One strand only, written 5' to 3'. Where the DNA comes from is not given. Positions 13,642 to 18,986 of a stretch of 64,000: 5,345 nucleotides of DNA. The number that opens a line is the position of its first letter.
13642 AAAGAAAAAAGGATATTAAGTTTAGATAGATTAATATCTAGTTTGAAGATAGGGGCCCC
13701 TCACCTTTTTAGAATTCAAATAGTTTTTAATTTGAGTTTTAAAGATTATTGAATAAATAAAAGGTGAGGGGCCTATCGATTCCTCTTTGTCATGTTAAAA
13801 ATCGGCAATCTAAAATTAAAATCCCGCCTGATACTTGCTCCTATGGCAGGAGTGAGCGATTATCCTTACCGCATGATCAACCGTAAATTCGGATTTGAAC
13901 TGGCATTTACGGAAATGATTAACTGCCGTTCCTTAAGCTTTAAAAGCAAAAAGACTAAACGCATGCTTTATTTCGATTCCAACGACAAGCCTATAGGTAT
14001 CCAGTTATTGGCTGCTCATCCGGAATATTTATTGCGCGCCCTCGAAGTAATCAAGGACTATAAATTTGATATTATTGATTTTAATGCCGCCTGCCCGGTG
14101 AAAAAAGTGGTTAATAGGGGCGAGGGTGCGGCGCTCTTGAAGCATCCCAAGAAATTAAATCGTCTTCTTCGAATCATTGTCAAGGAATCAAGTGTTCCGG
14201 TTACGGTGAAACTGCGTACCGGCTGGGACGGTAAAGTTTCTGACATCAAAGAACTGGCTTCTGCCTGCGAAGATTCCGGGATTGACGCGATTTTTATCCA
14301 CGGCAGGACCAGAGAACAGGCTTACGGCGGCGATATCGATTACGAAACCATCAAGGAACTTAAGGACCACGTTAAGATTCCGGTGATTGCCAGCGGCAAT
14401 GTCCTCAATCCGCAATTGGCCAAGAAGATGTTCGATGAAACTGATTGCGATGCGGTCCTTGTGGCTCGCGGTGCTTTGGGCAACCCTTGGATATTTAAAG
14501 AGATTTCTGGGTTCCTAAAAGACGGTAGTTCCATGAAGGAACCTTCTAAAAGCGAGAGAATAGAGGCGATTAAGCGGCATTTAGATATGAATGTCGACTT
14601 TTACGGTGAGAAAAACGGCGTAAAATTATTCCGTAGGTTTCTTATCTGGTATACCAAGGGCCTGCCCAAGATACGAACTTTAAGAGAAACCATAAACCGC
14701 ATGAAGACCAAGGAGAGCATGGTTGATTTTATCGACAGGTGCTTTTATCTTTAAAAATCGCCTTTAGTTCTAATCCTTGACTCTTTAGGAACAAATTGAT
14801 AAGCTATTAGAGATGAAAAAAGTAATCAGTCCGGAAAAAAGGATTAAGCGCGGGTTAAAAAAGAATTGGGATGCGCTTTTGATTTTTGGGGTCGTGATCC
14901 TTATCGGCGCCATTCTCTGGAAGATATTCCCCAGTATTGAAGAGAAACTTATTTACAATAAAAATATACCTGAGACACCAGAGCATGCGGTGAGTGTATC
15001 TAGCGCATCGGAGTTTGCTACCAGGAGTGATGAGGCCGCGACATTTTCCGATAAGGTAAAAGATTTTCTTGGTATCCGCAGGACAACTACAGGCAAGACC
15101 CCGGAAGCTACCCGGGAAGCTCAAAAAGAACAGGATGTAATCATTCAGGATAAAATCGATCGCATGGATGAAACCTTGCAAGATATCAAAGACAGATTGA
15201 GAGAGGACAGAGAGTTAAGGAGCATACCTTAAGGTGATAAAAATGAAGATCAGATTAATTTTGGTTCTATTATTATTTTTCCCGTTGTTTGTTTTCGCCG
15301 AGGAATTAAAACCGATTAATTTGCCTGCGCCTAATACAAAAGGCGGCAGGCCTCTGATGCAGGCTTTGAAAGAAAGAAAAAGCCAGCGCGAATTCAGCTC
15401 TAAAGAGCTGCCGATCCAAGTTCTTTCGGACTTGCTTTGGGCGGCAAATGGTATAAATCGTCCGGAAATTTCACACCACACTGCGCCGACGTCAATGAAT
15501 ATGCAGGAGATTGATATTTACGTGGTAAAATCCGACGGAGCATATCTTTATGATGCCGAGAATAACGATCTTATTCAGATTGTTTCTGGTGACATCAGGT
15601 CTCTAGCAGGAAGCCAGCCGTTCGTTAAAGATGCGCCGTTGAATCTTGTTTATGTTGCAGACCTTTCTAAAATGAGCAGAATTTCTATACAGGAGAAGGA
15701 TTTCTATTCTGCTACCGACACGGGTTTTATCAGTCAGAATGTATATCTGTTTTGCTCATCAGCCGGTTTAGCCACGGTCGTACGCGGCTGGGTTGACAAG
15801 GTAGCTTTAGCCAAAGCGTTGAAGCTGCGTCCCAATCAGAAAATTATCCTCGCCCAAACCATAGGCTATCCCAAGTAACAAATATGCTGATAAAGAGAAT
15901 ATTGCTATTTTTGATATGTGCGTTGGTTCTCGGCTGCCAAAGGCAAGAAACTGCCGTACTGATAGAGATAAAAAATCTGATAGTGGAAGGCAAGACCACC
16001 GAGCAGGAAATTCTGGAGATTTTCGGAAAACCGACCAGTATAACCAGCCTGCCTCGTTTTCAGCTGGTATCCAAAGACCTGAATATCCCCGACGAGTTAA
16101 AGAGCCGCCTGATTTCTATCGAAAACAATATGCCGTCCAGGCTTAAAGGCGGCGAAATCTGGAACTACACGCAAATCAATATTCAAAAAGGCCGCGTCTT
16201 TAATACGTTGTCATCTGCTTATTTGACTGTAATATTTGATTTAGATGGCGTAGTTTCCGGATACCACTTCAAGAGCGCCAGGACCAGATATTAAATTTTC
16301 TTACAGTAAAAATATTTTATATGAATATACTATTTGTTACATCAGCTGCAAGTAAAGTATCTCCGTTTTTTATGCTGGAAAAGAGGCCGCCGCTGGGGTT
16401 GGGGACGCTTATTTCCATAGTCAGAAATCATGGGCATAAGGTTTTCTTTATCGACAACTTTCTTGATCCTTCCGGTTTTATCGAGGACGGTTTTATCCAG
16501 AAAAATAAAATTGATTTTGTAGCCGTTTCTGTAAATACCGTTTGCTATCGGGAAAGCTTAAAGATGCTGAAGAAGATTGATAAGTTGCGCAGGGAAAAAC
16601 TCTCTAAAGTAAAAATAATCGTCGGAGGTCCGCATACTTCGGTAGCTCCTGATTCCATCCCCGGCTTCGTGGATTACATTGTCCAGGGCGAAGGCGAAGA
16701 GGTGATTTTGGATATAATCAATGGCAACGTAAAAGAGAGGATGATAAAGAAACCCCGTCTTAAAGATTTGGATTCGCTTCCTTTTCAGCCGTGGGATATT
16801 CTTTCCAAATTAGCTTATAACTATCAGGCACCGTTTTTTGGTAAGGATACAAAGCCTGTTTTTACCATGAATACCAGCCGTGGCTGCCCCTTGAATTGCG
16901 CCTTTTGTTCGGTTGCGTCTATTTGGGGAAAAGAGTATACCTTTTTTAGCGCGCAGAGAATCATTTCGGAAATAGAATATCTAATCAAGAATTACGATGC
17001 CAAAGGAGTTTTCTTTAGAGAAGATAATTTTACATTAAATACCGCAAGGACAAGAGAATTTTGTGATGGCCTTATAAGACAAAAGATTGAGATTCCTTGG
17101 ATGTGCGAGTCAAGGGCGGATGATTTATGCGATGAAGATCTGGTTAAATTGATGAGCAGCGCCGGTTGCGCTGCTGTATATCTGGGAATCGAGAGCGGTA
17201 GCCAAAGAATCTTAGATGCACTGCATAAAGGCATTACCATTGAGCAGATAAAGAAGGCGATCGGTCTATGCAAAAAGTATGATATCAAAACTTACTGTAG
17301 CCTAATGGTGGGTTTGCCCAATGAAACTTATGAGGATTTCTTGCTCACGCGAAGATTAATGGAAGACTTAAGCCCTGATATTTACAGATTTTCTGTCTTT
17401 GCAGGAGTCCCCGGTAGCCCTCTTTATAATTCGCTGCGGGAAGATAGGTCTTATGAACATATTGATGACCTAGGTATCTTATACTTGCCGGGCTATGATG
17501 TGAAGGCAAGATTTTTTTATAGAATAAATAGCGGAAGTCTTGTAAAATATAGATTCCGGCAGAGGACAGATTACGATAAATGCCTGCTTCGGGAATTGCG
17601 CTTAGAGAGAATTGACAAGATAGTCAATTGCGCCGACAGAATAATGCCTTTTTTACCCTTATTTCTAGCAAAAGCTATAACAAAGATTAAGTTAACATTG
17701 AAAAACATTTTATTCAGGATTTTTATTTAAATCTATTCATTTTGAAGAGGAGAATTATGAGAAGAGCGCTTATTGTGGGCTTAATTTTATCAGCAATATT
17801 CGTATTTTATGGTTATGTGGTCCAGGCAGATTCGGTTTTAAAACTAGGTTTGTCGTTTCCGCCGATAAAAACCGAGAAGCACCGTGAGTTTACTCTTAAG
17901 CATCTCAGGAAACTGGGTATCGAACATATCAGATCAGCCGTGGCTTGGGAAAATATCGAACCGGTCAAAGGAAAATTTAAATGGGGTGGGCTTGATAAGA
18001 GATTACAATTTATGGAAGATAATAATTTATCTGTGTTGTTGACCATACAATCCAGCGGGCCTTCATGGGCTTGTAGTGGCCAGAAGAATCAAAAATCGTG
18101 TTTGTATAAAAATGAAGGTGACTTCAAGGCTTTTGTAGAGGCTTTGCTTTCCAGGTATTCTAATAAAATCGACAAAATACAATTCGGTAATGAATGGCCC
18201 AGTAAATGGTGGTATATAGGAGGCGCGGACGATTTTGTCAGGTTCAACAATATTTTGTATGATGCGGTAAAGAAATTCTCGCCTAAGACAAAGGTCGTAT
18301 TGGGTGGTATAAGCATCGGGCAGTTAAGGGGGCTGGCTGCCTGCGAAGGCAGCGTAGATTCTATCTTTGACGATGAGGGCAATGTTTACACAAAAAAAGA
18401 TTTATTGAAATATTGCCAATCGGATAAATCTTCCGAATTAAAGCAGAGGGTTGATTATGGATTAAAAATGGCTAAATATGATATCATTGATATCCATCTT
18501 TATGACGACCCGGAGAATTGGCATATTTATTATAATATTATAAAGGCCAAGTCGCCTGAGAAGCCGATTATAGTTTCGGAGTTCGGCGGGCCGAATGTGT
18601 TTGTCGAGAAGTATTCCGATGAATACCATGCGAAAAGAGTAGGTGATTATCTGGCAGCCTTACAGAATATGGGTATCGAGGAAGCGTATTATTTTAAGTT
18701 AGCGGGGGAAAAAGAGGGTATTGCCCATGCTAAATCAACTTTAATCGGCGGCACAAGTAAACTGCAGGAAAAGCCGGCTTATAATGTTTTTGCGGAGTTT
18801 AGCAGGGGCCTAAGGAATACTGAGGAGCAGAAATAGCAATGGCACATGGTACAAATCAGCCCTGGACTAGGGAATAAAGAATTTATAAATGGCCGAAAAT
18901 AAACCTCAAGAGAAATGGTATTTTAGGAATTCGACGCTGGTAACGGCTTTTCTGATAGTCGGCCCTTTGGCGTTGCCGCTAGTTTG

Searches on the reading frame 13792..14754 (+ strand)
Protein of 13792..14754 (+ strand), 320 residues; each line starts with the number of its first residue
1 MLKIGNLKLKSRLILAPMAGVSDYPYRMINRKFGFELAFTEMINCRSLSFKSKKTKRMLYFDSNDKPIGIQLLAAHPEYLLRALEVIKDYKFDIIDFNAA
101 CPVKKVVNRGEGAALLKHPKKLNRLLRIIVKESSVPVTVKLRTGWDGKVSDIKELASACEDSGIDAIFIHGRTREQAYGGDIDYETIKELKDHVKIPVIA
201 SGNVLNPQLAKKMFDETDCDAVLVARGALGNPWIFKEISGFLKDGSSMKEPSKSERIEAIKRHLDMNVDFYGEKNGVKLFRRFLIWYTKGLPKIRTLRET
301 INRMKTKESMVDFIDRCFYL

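Call 96: search_protein_families(library=pfam, proteins=[window:13792-14754:+], max_evalue=0.00001)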
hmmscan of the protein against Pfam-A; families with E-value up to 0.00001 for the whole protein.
window:13792-14754:+ (320 aa): 1 family
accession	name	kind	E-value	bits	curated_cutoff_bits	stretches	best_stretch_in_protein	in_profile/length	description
PF01207.24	Dus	-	1.2e-79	268.1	20.4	1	14-315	1-303/311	Dihydrouridine synthase (Dus)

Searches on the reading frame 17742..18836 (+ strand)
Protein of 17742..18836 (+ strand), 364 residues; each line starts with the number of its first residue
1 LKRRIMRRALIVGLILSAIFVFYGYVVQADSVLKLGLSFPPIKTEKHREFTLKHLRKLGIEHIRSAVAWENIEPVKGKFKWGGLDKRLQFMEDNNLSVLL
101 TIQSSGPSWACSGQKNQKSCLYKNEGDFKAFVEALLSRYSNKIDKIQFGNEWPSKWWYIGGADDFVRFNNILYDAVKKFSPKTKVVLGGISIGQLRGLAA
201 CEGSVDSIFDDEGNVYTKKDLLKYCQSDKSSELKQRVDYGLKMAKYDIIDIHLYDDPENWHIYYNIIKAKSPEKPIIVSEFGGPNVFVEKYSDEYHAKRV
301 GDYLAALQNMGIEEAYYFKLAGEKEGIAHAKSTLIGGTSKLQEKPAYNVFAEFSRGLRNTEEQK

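Call 96: search_protein_families(library=pfam, proteins=[window:17742-18836:+], max_evalue=0.00001)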
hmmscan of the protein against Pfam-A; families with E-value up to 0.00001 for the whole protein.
window:17742-18836:+ (364 aa): 2 families
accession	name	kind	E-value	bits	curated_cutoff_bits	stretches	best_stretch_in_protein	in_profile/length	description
PF00150.24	Cellulase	-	1.3e-08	35.1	23.5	1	51-313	26-262/272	Cellulase (glycosyl hydrolase family 5)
PF02449.21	Glyco_hydro_42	-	8.2e-08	32.4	21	1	48-110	12-76/376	Beta-galactosidase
